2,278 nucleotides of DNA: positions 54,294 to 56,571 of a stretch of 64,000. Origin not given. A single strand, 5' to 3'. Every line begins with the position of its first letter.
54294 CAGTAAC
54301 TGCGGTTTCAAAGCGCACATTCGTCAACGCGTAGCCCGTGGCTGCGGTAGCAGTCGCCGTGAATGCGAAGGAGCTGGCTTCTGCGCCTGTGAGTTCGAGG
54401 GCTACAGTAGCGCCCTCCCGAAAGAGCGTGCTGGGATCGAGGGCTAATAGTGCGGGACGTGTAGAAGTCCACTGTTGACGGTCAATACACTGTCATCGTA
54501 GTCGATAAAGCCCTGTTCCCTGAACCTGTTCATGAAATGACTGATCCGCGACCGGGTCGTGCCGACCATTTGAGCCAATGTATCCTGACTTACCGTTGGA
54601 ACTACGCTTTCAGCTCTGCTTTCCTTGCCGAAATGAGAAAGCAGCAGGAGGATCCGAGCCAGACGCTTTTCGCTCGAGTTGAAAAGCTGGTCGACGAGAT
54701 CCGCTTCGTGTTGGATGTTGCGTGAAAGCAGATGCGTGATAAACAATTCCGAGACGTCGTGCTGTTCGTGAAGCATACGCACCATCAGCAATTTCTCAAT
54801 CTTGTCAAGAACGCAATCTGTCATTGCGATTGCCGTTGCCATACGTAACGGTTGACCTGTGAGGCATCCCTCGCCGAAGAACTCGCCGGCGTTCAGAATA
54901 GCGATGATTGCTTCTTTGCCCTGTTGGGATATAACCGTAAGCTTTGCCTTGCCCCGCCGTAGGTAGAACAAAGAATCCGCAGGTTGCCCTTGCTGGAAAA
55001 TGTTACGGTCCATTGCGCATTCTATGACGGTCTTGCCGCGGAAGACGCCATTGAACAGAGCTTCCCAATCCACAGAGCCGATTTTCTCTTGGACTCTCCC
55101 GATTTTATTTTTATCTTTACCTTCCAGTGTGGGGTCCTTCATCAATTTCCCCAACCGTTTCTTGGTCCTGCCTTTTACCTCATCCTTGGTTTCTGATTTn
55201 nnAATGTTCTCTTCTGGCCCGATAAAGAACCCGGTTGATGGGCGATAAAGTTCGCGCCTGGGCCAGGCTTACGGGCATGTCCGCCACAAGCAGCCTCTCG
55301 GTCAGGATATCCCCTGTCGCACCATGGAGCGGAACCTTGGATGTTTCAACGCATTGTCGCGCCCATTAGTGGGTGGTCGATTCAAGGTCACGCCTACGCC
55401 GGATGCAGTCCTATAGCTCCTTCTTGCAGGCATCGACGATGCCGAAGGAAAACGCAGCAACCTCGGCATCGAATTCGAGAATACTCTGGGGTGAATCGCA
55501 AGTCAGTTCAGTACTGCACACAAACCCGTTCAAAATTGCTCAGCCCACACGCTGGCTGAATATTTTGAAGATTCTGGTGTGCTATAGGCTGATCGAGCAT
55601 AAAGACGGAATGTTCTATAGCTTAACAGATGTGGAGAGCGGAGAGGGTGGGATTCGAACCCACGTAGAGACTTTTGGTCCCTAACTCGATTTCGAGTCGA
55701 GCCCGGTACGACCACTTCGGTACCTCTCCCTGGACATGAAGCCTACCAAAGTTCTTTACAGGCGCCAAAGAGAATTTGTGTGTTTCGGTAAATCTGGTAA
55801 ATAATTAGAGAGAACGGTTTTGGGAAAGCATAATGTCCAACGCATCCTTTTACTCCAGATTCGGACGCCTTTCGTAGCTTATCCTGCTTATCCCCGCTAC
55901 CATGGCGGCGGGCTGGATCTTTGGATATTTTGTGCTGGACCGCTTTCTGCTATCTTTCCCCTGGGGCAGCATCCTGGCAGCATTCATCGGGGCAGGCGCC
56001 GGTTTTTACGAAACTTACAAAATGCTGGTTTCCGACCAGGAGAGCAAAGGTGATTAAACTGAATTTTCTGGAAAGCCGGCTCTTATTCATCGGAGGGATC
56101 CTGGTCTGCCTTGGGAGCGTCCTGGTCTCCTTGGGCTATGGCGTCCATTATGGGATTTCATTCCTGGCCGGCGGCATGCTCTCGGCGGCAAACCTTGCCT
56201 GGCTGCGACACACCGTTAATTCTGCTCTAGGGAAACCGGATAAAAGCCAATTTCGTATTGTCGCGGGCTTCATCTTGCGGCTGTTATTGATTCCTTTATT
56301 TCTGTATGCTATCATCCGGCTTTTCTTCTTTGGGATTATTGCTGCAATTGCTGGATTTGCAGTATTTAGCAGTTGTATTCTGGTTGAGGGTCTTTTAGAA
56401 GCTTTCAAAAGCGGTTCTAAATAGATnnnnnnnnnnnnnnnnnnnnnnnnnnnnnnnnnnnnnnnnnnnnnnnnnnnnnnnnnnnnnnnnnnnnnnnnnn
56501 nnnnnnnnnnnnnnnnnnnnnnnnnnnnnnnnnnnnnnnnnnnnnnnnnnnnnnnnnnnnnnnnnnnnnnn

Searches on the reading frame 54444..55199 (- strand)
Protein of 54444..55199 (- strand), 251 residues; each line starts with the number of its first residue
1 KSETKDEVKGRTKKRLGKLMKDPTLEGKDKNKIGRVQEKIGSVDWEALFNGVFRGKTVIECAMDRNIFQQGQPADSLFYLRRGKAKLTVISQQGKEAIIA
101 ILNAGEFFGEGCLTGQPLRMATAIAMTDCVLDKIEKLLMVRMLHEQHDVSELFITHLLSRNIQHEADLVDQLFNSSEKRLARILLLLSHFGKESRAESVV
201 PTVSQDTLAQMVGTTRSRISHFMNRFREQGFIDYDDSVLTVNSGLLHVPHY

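Call 44: search_protein_families(library=pfam, proteins=[window:54444-55199:-], max_evalue=0.00001)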
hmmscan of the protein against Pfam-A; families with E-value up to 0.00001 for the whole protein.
window:54444-55199:- (251 aa): 2 families
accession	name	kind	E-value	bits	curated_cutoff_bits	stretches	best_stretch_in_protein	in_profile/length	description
PF00027.35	cNMP_binding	-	2.5e-18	66.2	27.5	1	65-142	8-85/89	Cyclic nucleotide-binding domain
PF13545.12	HTH_Crp_2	-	1.4e-10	41.4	27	1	178-235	1-56/70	Crp-like helix-turn-helix domain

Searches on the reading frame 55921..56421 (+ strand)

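Call 84: search_protein_families(library=pfam, proteins=[window:55921-56421:+], max_evalue=0.001)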
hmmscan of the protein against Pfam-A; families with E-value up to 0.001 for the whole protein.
window:55921-56421:+ (167 aa): 1 family
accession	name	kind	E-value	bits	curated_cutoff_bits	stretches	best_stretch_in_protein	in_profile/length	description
PF03899.21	ATP-synt_I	-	1.5e-09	38.6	25.1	1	53-146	1-98/99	ATP synthase I chain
